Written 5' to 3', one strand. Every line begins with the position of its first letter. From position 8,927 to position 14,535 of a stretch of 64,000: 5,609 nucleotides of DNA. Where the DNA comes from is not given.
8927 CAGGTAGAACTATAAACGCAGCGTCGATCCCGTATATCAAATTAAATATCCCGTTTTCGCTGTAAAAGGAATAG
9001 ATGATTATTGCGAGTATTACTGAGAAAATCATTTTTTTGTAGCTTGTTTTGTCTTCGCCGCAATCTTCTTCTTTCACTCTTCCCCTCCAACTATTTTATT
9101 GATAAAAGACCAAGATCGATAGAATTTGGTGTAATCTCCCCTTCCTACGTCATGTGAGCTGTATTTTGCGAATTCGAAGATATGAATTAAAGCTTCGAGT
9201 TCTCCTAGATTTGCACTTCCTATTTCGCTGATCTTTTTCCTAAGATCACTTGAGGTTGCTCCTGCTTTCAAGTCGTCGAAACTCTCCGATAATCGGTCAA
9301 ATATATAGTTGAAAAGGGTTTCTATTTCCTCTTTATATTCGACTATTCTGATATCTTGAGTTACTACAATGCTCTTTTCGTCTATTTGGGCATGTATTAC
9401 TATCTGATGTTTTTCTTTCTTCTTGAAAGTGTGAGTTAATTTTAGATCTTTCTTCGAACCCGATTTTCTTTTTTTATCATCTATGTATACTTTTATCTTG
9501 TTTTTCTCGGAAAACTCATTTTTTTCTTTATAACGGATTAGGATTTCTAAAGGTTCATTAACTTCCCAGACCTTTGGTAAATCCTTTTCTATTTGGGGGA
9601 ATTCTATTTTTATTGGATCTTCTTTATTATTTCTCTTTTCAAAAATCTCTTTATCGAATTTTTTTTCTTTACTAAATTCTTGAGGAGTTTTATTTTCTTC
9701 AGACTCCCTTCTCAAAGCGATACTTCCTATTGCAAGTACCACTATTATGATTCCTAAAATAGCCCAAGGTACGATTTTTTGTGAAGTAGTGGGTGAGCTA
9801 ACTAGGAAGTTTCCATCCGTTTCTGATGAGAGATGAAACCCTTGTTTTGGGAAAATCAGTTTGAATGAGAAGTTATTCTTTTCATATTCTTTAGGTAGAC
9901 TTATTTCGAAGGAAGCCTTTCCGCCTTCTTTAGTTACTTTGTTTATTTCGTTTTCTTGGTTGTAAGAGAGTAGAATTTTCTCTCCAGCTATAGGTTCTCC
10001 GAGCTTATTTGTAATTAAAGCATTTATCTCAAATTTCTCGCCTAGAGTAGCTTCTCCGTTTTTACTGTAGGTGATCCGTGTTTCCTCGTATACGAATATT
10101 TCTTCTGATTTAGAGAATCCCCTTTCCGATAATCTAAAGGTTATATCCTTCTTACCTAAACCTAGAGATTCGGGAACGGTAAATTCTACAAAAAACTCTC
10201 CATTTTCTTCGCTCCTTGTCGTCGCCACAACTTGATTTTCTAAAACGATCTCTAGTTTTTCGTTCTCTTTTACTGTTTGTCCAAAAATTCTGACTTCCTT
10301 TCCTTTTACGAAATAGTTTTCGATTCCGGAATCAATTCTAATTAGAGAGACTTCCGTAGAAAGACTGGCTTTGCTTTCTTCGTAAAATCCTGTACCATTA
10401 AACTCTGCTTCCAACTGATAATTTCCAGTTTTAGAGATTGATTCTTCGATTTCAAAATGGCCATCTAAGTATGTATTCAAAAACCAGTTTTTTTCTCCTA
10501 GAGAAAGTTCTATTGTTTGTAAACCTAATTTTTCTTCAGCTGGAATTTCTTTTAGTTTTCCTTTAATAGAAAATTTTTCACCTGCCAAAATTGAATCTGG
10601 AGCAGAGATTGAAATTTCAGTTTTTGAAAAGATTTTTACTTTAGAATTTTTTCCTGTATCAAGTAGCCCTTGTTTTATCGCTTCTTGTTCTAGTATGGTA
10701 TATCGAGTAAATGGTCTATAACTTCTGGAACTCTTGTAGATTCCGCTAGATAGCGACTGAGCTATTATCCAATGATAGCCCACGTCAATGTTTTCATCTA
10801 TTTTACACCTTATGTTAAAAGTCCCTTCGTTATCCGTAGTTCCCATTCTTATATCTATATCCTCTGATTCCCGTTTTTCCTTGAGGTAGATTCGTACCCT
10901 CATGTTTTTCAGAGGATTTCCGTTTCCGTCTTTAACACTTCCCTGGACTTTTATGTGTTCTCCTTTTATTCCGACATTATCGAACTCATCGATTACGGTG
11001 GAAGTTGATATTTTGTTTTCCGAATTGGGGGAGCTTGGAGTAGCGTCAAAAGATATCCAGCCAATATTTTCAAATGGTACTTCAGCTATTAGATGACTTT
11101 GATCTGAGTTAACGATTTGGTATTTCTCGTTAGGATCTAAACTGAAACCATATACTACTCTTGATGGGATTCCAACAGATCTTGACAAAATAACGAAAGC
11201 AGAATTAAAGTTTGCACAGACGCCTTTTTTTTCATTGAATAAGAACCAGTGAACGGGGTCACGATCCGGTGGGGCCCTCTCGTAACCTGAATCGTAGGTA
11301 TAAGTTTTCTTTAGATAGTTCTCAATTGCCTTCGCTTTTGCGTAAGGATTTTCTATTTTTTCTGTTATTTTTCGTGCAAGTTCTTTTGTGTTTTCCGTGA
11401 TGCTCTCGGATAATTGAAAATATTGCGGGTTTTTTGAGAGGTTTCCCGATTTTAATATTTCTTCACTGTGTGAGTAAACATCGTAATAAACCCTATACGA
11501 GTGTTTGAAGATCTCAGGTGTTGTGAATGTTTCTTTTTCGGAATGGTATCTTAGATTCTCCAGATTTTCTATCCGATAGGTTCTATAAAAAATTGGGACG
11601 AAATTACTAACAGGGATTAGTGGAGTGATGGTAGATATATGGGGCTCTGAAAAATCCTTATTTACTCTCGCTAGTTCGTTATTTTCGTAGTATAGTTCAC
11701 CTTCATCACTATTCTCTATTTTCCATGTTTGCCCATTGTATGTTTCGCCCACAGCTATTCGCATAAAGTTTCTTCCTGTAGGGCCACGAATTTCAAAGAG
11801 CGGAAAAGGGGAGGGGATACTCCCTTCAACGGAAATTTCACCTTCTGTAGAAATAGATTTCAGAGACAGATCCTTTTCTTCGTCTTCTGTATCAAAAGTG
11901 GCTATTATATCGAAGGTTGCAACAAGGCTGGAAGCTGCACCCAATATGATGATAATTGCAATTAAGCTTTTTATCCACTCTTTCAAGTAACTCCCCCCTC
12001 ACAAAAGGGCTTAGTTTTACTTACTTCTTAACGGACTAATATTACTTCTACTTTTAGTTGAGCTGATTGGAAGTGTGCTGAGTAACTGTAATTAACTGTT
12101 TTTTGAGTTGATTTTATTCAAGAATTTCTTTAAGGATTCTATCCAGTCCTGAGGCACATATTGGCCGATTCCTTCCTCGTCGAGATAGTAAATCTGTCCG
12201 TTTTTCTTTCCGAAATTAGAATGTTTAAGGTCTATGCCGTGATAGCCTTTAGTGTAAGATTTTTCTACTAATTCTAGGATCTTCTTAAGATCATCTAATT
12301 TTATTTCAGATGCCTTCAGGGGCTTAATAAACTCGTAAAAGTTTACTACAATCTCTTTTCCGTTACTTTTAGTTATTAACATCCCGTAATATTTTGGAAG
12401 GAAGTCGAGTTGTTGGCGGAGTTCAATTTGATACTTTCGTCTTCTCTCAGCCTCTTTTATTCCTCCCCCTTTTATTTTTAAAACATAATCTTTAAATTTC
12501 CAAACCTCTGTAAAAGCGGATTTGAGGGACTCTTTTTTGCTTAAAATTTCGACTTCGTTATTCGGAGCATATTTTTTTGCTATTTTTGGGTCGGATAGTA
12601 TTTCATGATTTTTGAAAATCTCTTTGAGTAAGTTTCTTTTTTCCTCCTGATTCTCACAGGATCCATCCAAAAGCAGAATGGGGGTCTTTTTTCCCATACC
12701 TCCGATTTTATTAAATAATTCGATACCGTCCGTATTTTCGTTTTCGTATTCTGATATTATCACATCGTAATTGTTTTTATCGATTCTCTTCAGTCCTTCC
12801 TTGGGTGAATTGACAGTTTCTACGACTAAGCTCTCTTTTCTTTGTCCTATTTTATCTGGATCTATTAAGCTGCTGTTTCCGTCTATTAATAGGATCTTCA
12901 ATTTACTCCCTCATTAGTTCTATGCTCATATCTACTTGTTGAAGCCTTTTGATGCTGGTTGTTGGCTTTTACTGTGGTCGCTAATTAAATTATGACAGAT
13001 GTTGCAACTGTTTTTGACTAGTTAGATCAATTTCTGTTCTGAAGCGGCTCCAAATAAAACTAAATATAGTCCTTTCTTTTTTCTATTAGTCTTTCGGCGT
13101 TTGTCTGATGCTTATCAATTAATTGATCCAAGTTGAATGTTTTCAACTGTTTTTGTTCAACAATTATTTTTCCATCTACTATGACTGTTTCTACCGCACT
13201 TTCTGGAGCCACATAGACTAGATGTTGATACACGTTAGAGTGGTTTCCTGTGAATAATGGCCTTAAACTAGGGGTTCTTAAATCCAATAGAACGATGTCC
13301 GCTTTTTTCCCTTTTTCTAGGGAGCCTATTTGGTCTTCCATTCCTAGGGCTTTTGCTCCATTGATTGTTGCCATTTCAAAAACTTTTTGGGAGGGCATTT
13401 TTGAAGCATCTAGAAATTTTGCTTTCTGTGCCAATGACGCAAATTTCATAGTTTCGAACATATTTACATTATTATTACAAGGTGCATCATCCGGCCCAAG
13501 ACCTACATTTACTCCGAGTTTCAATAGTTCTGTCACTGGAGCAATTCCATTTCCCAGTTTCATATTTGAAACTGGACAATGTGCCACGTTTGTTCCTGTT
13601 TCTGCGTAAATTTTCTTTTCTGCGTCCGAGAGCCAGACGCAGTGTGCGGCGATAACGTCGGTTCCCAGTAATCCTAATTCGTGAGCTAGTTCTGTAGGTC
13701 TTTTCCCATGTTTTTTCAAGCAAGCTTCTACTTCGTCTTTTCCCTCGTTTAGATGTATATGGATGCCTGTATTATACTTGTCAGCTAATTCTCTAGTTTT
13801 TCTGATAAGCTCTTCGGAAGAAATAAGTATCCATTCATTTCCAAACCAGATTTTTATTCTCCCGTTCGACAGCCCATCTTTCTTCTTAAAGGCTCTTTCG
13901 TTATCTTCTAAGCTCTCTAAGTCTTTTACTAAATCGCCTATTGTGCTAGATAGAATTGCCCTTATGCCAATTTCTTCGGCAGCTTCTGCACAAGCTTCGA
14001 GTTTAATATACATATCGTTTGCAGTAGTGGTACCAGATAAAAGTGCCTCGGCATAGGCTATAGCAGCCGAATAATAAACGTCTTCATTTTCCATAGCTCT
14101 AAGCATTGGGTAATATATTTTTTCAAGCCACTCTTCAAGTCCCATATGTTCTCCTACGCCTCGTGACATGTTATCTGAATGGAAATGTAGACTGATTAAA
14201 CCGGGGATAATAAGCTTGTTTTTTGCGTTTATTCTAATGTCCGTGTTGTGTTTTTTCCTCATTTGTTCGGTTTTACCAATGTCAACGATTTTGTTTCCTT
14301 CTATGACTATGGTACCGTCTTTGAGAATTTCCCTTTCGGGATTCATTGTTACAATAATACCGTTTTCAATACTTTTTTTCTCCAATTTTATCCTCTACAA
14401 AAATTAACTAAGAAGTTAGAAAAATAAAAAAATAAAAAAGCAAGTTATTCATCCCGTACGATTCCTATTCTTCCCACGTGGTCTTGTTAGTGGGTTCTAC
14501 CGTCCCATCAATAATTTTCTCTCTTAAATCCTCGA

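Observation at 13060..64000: ~50-kb island that reads like an undescribed anaerobic catabolic pathway for 5-substituted (amino)pyrimidines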

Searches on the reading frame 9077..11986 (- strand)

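Call 7: search_protein_families(library=pfam, proteins=[window:9077-11986:-])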
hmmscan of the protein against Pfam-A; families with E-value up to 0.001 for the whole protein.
window:9077-11986:- (970 aa): 6 families
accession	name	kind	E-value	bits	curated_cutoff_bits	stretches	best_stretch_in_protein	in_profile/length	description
PF01841.26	Transglut_core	-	1.1e-27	96.8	23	1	202-315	2-108/108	Transglutaminase-like superfamily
PF02369.22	Big_1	-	9.8e-08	32.4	34.9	0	343-393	17-65/93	Bacterial Ig-like domain (group 1)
PF13620.12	CarboxypepD_reg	-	2.6e-07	31.3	32.3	0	347-393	2-43/82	Carboxypeptidase regulatory-like domain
PF17789.7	MG4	-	4.7e-07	30.4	24.7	0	652-711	16-74/95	Macroglobulin domain MG4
PF01060.29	TTR-52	-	8e-05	23.6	24.9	0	355-398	7-49/79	Transthyretin-like family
PF01835.25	MG2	-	9e-05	23.2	32.8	0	342-409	14-80/96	MG2 domain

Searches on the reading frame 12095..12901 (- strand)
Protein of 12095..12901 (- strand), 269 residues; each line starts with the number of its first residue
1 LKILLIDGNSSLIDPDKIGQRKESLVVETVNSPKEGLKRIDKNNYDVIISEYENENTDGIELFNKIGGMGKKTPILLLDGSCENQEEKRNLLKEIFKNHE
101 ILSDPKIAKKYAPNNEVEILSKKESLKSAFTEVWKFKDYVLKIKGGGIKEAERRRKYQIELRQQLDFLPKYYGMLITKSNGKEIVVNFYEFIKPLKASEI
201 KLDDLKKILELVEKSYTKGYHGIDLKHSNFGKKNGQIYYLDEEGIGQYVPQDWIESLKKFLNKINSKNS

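Call 7: search_protein_families(library=pfam, proteins=[window:12095-12901:-])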
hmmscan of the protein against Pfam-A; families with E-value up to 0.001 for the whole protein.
window:12095-12901:- (269 aa): 1 family
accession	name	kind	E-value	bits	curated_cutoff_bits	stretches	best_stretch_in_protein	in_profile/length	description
PF00072.30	Response_reg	-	1e-06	29.3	30.2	1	20-85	18-83/111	Response regulator receiver domain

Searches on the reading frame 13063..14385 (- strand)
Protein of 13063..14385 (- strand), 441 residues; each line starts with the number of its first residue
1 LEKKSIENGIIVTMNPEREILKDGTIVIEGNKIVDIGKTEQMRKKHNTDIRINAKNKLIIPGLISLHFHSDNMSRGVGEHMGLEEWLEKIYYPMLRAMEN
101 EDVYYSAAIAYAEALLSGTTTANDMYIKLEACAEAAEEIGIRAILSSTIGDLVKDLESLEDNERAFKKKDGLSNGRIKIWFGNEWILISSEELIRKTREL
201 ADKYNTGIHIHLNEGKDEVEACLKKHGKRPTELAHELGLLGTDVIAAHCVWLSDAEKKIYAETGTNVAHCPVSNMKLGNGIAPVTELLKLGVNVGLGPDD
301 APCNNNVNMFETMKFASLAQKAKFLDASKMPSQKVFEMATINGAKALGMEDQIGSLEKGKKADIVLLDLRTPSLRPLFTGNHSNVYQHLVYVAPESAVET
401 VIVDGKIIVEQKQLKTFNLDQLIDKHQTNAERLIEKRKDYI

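Call 3: search_protein_families(library=pfam, proteins=[window:13063-14385:-])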
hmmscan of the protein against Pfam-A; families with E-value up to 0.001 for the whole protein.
window:13063-14385:- (441 aa): 2 families
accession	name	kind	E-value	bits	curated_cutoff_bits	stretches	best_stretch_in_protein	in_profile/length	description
PF01979.26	Amidohydro_1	-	3.8e-77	260.3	25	1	59-408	2-345/345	Amidohydrolase family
PF07969.17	Amidohydro_3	-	8.7e-24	85.3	29.7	1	99-409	153-472/472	Amidohydrolase family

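Call 9: search_protein_families(library=ncbifam, proteins=[window:13063-14385:-], max_evalue=0.00001)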
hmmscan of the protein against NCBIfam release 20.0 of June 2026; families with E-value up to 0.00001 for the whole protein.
window:13063-14385:- (441 aa): 51 families (the best 25 are shown)
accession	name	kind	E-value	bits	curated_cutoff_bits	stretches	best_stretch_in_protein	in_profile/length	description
NF005557.0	PRK07228.1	equivalog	6.1e-120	400.9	522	1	5-437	4-441/445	5'-deoxyadenosine deaminase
NF004701.0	PRK06038.1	equivalog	1.8e-115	386.1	609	1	5-437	7-430/432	N-ethylammeline chlorohydrolase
NF006549.0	PRK09045.1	equivalog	1.6e-102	343.4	540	1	5-436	11-442/444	TRZ/ATZ family hydrolase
NF006252.0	PRK08393.1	equivalog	7.3e-97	325.1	617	1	6-431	5-421/424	N-ethylammeline chlorohydrolase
NF004995.0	PRK06380.1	subfamily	3.1e-93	313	567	1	6-425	5-415/418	metal-dependent hydrolase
NF006055.0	PRK08203.1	equivalog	6.3e-82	275.5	532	2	190-436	215-453/455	8-oxoguanine deaminase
NF005540.0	PRK07203.1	equivalog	3.6e-71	240.1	444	1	6-435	4-440/444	putative aminohydrolase SsnA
TIGR03314.1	Se_ssnA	subfamily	4.4e-69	233.4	455.5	1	6-435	3-439/441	putative selenium metabolism protein SsnA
NF012037.0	PRK15493.1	equivalog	1.4e-68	231.7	779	1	6-423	5-423/435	bifunctional S-methyl-5'-thioadenosine deaminase/S-adenosylhomocysteine deaminase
NF005211.0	PRK06687.1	equivalog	6e-68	229.5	703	1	7-418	5-418/419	TRZ/ATZ family protein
NF009059.0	PRK12393.1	equivalog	1.3e-58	198.8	543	2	163-435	193-457/460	amidohydrolase family protein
NF006056.0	PRK08204.1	subfamily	1.8e-57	195.1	391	1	1-437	2-444/449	hypothetical protein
TIGR02967.1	guan_deamin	equivalog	6.2e-57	193.4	375.4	1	19-405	2-401/401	guanine deaminase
NF006679.0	PRK09228.1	subfamily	6.3e-53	180.1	351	1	18-410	26-431/433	guanine deaminase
NF004801.0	PRK06151.1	subfamily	1.1e-52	179.6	416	1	9-438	9-467/491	chlorohydrolase family protein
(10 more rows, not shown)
